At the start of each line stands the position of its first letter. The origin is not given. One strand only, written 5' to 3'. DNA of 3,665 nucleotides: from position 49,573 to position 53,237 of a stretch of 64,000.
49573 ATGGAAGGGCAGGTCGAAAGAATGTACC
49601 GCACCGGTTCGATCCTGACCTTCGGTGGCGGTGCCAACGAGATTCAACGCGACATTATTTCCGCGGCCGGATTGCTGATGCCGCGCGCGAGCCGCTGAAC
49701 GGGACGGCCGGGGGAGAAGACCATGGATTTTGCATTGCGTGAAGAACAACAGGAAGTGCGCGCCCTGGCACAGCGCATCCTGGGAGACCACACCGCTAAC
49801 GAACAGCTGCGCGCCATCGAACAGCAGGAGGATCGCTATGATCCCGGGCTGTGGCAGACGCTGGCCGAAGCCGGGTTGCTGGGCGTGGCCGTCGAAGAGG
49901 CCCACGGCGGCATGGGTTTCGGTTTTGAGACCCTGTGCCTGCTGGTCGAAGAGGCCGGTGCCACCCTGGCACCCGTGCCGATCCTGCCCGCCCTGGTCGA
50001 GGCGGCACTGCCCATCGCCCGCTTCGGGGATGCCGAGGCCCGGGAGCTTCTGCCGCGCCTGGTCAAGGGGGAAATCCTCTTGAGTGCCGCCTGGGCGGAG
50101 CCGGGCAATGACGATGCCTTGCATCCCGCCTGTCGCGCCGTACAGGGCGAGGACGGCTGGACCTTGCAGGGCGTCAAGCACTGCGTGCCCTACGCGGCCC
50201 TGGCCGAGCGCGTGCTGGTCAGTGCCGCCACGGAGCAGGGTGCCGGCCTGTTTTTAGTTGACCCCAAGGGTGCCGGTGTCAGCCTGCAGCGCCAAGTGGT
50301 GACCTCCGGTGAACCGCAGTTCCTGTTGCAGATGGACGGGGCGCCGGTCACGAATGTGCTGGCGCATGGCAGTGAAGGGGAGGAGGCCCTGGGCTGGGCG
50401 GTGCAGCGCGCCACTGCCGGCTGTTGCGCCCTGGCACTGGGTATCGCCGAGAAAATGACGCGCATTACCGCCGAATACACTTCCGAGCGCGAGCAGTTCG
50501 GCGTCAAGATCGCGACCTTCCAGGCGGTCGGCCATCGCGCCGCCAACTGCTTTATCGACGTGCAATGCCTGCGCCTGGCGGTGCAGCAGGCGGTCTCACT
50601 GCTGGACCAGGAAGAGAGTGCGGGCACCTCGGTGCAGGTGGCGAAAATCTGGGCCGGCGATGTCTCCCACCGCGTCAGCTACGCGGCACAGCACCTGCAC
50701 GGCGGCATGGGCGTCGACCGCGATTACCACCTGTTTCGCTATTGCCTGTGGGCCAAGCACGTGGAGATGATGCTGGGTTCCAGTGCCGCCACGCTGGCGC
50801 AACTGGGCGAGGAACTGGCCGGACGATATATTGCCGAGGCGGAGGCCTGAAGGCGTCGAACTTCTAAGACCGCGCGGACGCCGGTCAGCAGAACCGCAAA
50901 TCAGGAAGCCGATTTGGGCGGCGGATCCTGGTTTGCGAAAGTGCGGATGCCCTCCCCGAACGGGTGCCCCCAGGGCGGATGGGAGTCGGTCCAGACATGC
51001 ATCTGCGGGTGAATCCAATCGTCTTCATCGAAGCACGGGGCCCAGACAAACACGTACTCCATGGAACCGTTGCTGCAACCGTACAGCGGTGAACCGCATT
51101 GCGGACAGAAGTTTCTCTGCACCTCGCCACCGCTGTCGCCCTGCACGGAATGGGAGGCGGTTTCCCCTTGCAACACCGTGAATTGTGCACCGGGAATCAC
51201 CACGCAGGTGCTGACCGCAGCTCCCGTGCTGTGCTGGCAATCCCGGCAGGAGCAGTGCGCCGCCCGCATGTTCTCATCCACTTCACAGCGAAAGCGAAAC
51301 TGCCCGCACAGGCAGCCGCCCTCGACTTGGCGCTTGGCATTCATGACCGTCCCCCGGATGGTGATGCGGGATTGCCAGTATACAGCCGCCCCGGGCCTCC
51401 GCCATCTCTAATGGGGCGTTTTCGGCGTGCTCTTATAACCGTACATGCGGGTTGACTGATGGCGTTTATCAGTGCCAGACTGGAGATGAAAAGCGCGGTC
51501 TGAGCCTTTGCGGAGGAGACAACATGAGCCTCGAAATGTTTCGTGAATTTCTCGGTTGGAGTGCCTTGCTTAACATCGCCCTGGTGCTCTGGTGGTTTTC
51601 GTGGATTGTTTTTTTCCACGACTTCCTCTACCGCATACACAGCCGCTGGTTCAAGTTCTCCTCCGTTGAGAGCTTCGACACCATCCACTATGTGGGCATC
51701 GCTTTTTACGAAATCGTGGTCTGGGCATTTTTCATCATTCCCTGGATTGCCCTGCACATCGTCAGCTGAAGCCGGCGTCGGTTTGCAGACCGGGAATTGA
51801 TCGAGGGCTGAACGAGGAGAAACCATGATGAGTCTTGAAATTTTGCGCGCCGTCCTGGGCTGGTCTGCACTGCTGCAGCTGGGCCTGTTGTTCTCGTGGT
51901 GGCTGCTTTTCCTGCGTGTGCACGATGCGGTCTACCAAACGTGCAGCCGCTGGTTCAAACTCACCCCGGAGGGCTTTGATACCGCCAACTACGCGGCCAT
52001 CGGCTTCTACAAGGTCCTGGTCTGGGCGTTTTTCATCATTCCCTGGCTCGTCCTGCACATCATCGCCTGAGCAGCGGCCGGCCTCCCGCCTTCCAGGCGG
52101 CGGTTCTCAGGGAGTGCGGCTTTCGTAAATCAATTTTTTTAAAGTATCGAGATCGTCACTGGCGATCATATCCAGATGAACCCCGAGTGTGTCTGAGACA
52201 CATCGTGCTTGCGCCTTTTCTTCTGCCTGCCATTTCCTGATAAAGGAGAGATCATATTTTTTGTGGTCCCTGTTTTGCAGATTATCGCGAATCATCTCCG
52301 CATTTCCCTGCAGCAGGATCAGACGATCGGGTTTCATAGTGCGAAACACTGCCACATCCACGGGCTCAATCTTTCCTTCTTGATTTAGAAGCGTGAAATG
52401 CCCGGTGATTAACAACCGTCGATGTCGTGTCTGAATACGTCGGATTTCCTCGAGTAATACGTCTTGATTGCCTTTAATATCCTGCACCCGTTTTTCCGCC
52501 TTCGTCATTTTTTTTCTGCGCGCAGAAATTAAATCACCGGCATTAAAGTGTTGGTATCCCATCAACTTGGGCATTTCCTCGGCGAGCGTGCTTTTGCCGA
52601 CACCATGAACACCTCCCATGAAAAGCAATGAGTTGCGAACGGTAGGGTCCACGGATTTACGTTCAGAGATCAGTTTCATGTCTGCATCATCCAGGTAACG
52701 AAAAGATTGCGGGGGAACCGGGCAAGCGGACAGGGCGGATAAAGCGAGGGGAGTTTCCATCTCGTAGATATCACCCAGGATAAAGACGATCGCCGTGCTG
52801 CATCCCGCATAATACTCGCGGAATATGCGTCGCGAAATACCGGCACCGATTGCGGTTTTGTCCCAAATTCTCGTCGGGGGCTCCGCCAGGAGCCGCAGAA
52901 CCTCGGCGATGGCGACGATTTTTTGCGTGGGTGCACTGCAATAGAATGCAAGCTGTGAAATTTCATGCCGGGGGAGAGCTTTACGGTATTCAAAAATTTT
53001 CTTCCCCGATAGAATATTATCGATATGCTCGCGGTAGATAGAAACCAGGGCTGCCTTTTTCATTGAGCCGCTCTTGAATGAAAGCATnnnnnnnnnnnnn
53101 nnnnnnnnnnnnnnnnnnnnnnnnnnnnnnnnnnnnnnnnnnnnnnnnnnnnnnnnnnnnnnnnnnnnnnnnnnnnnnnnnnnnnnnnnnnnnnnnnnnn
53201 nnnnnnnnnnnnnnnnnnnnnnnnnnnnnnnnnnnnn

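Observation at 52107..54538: Low-GC two-gene module: PIN-GNAT-ASCH(PUA-like) fusion overlapping an ASCH-P-loop-kinase-like gene, a candidate new toxin/defence system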

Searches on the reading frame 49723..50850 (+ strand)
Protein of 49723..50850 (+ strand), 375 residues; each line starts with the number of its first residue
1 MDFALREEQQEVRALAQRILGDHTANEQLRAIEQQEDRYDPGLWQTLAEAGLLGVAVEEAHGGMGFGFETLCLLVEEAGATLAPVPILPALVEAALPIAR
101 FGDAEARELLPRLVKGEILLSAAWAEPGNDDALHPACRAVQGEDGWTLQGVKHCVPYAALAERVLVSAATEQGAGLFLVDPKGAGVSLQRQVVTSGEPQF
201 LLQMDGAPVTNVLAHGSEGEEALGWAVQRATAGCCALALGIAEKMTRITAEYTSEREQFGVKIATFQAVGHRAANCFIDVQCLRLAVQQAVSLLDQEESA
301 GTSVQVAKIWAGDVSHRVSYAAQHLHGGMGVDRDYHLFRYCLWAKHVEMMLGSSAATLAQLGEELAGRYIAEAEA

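Call 58: search_protein_families(library=pfam, proteins=[window:49723-50850:+], max_evalue=0.001)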
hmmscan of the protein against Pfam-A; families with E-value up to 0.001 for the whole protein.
window:49723-50850:+ (375 aa): 4 families
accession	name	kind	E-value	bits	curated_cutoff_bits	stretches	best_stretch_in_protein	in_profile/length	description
PF00441.29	Acyl-CoA_dh_1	-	7.7e-23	81.7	22.4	1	230-364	14-148/150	Acyl-CoA dehydrogenase, C-terminal domain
PF02771.21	Acyl-CoA_dh_N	-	2.5e-17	63.7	22.9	1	7-117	2-113/113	Acyl-CoA dehydrogenase, N-terminal domain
PF08028.16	Acyl-CoA_dh_2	-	4.8e-09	37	22.7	1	233-340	2-119/134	Acyl-CoA dehydrogenase, C-terminal domain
PF02770.24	Acyl-CoA_dh_M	-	2.1e-06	28.2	33.3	1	131-191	12-78/97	Acyl-CoA dehydrogenase, middle domain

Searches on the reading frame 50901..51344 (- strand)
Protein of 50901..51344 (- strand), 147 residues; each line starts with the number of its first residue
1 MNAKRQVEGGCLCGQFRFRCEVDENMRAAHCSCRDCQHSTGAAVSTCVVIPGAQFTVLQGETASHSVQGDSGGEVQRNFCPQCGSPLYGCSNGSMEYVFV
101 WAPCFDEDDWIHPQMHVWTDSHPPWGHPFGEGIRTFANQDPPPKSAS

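Call 58: search_protein_families(library=pfam, proteins=[window:50901-51344:-], max_evalue=0.001)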
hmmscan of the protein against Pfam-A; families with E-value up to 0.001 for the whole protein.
window:50901-51344:- (147 aa): 1 family
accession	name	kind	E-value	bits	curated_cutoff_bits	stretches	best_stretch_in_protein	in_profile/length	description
PF04828.22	GFA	-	7.7e-27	94.1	24.3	1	7-120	2-114/115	Glutathione-dependent formaldehyde-activating enzyme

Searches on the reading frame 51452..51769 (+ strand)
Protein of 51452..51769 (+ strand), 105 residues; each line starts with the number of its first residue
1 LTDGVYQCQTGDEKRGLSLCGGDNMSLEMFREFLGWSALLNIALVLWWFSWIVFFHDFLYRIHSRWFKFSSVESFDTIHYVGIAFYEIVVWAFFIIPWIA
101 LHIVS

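Call 58: search_protein_families(library=pfam, proteins=[window:51452-51769:+], max_evalue=0.001)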
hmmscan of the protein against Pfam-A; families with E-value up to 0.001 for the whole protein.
window:51452-51769:+ (105 aa): 1 family
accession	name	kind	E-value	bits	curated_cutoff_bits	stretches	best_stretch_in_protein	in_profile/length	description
PF21742.2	DUF6868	-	4.5e-28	98.2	27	1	25-104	1-79/80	Family of unknown function (DUF6868)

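Call 90: search_protein_families(library=padloc, proteins=[window:51452-51769:+], max_evalue=0.001)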
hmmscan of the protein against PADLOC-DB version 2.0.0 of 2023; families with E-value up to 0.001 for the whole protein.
window:51452-51769:+ (105 aa): 0 families

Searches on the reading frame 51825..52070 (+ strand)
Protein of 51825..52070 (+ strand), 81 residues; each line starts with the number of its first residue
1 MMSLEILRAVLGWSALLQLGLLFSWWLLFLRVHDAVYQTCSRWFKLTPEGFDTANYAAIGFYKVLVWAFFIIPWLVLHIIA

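Call 58: search_protein_families(library=pfam, proteins=[window:51825-52070:+], max_evalue=0.001)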
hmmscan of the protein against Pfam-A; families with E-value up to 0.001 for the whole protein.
window:51825-52070:+ (81 aa): 1 family
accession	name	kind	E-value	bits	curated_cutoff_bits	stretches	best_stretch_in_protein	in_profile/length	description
PF21742.2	DUF6868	-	2.9e-25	89.2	27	1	2-80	1-79/80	Family of unknown function (DUF6868)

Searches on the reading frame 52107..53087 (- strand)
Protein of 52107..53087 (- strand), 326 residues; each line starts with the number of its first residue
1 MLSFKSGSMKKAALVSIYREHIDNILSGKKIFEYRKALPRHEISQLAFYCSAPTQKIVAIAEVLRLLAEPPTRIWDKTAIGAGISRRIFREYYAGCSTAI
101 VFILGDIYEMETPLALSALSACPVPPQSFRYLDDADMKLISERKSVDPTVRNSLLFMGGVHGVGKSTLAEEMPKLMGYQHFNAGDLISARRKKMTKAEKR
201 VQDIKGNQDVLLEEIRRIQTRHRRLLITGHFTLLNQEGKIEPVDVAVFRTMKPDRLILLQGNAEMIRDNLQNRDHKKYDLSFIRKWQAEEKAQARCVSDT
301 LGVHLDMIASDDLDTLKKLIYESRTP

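Call 3: search_protein_families(library=pfam, proteins=[window:52107-53087:-], max_evalue=1)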
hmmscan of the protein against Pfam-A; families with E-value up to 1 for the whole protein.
window:52107-53087:- (326 aa): 9 families
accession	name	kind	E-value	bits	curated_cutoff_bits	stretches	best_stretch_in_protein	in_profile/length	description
PF13207.12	AAA_17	-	9.5e-18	65.2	27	1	159-277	2-126/136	AAA domain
PF13671.12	AAA_33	-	3.6e-06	27.8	27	1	154-280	1-125/143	AAA domain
PF13238.12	AAA_18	-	6.6e-06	27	29.4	1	158-278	4-116/128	AAA domain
PF00406.28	ADK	-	0.0018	18.8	26.8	1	159-215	3-59/151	Adenylate kinase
PF04266.20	ASCH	-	0.0049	18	21.2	1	17-66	3-53/103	ASCH domain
PF01712.25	dNK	-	0.052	13.7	27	0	159-182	5-28/203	Deoxynucleoside kinase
PF13191.12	AAA_16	-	0.094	13.6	32.6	1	153-180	25-52/167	AAA ATPase domain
PF13173.12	AAA_14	-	0.17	12.3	27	1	153-220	3-76/129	AAA domain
PF00004.35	AAA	-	0.19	12.6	21.2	1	158-219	4-70/131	ATPase family associated with various cellular activities (AAA)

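Call 4: search_protein_families(library=padloc, proteins=[window:52107-53087:-], max_evalue=1)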
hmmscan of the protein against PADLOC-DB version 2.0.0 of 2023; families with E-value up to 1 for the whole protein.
window:52107-53087:- (326 aa): 4 families
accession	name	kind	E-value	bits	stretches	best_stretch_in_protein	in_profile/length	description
PDLC04425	PDC-M11B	-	4e-29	99.8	1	13-137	3-127/132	-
PDLC04424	PDC-M11B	-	9.1e-29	98.2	1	10-142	7-139/142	-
PDLC04423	PDC-M11B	-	1.8e-12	45.6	1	16-133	2-119/164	-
PDLC02911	VakA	-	9.7e-06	24.2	1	157-276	7-115/163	-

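Call 5: search_protein_families(library=ncbifam, proteins=[window:52107-53087:-], max_evalue=1)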
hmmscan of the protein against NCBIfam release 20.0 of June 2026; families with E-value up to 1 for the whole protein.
window:52107-53087:- (326 aa): 15 families
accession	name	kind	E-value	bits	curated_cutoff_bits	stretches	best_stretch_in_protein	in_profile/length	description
NF003122.0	PRK04040.1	equivalog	4.4e-06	26.3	155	1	157-310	7-171/189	adenylate kinase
NF003012.0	PRK03839.1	equivalog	2.5e-05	24.3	152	1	157-278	5-105/180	putative kinase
TIGR01351.1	adk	subfamily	0.00022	20.9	168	1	156-204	4-51/212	adenylate kinase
NF008917.0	PRK12279.1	equivalog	0.00028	20.2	526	1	14-132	192-310/311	50S ribosomal protein L22/unknown domain fusion protein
TIGR02173.1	cyt_kin_arch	equivalog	0.00033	20.7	102.1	1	156-306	4-142/169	(d)CMP kinase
TIGR01359.1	UMP_CMP_kin_fam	subfamily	0.0056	16.6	207.6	1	155-201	2-49/185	UMP-CMP kinase family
TIGR01360.1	aden_kin_iso1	equivalog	0.0078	15.9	284.1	1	154-210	5-61/188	adenylate kinase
NF008994.0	PRK12337.1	equivalog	0.014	13.9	603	1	145-186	255-296/492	2-phosphoglycerate kinase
NF001381.0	PRK00279.1-3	equivalog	0.015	15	187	1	158-209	6-57/188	adenylate kinase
NF003259.0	PRK04220.1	equivalog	0.017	14.5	343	1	132-187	68-127/306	2-phosphoglycerate kinase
NF011104.0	PRK14531.1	equivalog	0.029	14.1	160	1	151-196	2-46/183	adenylate kinase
NF011099.0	PRK14526.1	equivalog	0.03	14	223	1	154-213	3-61/211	adenylate kinase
NF001866.0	PRK00625.1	equivalog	0.033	14.4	142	1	155-235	3-86/173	shikimate kinase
NF011100.0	PRK14527.1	equivalog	0.066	12.8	154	1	151-212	6-66/191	adenylate kinase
NF005923.0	PRK07933.1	equivalog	0.1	11.9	193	0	154-215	2-63/213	dTMP kinase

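Call 12: find_homologous_proteins(query=window:52107-53087:-, max_evalue=0.001)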
Query window:52107-53087:- (326 aa): 21 proteins with E <= 0.001 among 2536 candidates.
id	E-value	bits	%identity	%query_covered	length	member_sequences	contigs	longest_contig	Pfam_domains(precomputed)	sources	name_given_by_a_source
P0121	1.3e-207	706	100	98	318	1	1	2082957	PF13671.13,PF13207.13,PF13238.13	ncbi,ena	-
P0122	2.3e-92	328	52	93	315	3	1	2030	PF13207.13,PF13238.13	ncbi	-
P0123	4.6e-92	327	51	93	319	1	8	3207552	PF13671.13,PF13207.13,PF13238.13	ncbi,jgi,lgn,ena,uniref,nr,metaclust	ncbi:hypothetical protein Acife_0671 [Acidithiobacillus ferrivorans SS3]|jgi:adenylate kinase|uniref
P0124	5.4e-86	307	50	93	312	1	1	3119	PF13207.13,PF13238.13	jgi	-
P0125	1.4e-85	305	45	96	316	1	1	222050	PF13207.13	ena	-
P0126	1.7e-83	298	45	95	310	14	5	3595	PF13207.13,PF13238.13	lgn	-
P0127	1.1e-82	296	45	92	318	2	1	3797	PF13207.13,PF13238.13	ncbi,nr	ncbi:MAG: AAA family ATPase [Candidatus Dadabacteria bacterium]|nr:AAA family ATPase [Candidatus Dad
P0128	3.2e-82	294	46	93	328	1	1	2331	PF13207.13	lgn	-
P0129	9.4e-82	293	46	93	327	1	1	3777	PF13207.13,PF13238.13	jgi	jgi:predicted transcriptional regulator/adenylate kinase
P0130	2.4e-81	291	44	93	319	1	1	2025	PF13207.13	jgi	jgi:predicted transcriptional regulator/adenylate kinase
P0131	7.5e-81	290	46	93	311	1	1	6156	PF13207.13,PF13238.13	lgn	-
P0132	8.6e-80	286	45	91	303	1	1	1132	PF13207.13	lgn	-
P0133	1.2e-77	279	44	96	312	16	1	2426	PF13207.13,PF13238.13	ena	-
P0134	9.8e-77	276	45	92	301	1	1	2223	PF13207.13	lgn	-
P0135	4.9e-75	271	42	93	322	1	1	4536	PF13207.13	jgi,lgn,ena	-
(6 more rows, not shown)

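Call 60: search_solved_structures(query=A4, max_evalue=1, show_alignments=0)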
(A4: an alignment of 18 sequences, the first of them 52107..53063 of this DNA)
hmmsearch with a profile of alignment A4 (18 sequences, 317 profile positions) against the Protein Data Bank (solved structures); distinct sequences matched with E-value up to 1: 75 (the best 60 are shown).
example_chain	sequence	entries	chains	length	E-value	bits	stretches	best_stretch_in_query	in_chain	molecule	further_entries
5gus_A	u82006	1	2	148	1.3e-24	90.2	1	3-137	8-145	Helix-turn-helix domain-containing protein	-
5guq_A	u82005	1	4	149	1.3e-24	90.1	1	3-137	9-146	Helix-turn-helix domain-containing protein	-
5y6c_A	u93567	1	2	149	9.6e-24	87.3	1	3-137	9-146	Helix-turn-helix domain-containing protein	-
5y6b_A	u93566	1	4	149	1.1e-23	87.1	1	3-137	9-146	Helix-turn-helix domain-containing protein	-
1ki9_A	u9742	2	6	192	1.9e-07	33.7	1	143-304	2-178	adenylate kinase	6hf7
6pjw_A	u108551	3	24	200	3.5e-07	32.9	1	143-302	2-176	Adenylate kinase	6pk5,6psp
7x7s_A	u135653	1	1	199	4.5e-07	32.5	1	139-206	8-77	Adenylate kinase isoenzyme 1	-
9cm0_0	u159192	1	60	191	5.9e-07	32.1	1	147-304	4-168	Novel designed icosahedral nanoparticle I3-A7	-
8x1g_A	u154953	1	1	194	8e-07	31.7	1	141-206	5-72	Adenylate kinase isoenzyme 1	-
1z83_A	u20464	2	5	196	8.3e-07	31.6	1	139-206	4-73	Adenylate kinase 1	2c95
3adk_A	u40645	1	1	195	1e-06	31.4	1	139-209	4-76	ADENYLATE KINASE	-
7de3_A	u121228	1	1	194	1.8e-06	30.5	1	141-205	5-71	Adenylate kinase isoenzyme 1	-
5xz2_A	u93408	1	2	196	5.3e-06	29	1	140-199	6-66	Adenylate kinase isoenzyme 1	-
5ycb_A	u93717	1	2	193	8.1e-06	28.4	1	142-199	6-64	adenylate kinase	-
5ycc_A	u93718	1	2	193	8.3e-06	28.3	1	142-198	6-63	adenylate kinase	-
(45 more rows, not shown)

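Call 76: predict_structure(alignment_id=A4)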
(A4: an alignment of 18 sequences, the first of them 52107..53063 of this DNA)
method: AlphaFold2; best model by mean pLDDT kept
length: 318 residues; sequences in the alignment: 18
mean_pLDDT: 88.5   pTM: 0.81
mean pLDDT of the five models: 88.5, 79.4, 75.3, 68.1, 61.0
residues with pLDDT >= 90: 187; 70-90: 110; 50-70: 20; < 50: 1
segments of 3 or more residues with pLDDT < 50: none
pLDDT, mean of each block of 10 residues (from residue 1): 89 89 90 94 88 93 93 89 95 92 93 80 93 92 89 88 73 89 61 79 92 87 91 95 95 94 87 96 98 96 83 68
secondary structure, 60 per line:
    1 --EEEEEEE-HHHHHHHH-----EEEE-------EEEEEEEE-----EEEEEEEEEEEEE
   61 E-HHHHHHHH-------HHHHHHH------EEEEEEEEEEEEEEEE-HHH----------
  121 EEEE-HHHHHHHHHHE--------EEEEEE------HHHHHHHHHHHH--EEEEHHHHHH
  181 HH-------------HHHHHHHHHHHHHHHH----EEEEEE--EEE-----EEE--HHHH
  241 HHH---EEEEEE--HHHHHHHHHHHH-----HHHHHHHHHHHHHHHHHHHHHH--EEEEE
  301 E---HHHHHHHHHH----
elements in order: E3-9 H11-18 E24-27 E35-42 E48-61 H63-70 H78-84 E91-106 E121-124 H126-135 E145-150 H157-168 E171-174 H175-182 H196-211 E216-221 E224-226 E232-234 H237-243 E247-252 H255-266 H272-293 E296-301 H305-314

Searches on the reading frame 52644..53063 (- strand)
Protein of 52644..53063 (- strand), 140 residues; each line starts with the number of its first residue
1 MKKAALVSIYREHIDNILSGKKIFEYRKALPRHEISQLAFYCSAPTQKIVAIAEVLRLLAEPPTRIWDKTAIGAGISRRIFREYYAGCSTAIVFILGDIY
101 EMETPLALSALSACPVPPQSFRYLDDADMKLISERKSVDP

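Call 64: search_solved_structures(query=window:52644-53063:-, max_evalue=1, show_alignments=1)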
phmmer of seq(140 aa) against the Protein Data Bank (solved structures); distinct sequences matched with E-value up to 1: 4.
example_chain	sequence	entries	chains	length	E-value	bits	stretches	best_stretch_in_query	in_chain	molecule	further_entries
5gus_A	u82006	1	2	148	2.4e-11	47.2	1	2-134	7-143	Helix-turn-helix domain-containing protein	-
5guq_A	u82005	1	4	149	2.4e-11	47.2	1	2-134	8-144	Helix-turn-helix domain-containing protein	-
5y6c_A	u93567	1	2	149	6.3e-11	45.8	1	2-134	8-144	Helix-turn-helix domain-containing protein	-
5y6b_A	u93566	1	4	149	8.2e-11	45.5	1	2-134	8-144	Helix-turn-helix domain-containing protein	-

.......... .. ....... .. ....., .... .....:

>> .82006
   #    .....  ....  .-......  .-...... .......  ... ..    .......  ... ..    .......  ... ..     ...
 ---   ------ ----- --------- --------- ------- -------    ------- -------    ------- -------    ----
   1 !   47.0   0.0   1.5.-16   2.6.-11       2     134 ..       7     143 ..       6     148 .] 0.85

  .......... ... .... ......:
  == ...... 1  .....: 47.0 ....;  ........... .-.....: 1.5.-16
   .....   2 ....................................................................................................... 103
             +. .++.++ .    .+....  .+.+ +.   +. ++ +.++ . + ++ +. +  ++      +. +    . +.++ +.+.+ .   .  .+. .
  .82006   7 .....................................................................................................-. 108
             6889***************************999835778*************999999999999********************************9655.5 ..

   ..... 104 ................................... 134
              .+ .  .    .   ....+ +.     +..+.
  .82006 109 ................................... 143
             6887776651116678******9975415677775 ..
